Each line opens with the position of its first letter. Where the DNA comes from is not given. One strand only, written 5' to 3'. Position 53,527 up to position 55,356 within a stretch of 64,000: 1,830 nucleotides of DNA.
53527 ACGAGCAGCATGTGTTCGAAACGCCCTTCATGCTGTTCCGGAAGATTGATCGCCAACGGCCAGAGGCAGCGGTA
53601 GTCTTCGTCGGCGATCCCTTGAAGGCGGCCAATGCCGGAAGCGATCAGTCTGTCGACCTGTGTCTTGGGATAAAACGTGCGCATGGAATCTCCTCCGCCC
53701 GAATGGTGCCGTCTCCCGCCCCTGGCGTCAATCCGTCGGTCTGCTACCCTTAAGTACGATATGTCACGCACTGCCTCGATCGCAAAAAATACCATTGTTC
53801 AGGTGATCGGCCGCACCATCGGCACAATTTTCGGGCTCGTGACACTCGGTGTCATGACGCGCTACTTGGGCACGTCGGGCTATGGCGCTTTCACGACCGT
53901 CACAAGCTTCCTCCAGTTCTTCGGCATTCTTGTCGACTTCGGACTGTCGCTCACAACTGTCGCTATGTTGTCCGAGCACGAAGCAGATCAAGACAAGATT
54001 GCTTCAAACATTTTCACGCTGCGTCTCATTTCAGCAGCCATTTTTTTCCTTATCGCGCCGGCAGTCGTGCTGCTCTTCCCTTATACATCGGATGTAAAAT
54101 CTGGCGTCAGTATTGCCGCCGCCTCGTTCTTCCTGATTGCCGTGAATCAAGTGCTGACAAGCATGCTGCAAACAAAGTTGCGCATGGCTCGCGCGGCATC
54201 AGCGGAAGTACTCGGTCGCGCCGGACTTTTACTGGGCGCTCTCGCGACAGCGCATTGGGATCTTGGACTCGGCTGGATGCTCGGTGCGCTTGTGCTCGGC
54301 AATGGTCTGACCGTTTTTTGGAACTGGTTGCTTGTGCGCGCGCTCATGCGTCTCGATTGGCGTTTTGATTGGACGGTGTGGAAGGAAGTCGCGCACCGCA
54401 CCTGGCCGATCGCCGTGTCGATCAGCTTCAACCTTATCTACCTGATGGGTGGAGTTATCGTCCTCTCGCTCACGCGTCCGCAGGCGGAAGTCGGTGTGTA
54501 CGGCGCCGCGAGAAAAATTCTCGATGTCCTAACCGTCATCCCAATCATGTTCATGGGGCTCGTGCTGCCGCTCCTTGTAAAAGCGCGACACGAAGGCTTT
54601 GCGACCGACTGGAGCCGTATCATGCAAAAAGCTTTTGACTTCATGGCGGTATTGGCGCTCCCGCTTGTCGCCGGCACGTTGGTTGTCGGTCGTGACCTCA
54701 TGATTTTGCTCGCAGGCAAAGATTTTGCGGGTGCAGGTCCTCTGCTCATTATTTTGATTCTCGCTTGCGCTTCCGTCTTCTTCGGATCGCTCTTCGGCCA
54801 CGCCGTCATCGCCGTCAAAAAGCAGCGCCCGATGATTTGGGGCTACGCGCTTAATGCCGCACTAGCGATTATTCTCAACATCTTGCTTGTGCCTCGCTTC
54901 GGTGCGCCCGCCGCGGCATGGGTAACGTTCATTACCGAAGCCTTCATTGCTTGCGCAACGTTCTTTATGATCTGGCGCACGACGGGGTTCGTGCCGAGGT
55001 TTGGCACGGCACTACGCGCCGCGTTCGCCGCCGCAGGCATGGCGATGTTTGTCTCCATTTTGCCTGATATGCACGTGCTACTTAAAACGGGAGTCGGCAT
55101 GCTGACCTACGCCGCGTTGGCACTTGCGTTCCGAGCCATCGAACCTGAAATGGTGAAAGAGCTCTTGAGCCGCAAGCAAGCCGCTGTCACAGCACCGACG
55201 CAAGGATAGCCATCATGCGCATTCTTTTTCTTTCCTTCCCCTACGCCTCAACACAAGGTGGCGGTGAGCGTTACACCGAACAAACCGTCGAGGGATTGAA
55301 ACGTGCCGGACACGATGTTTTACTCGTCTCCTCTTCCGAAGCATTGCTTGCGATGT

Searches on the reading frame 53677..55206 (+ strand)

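Call 9: search_protein_families(library=pfam, proteins=[window:53677-55206:+], max_evalue=0.001)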
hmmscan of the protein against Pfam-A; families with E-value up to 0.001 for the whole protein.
window:53677-55206:+ (510 aa): 2 families
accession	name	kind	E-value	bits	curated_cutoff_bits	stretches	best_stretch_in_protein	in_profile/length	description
PF01943.22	Polysacc_synt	-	5.6e-23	82.2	28.2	1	36-302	2-272/274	Polysaccharide biosynthesis protein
PF13440.11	Polysacc_synt_3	-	1.4e-16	61.1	23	1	59-350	1-288/293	Polysaccharide biosynthesis protein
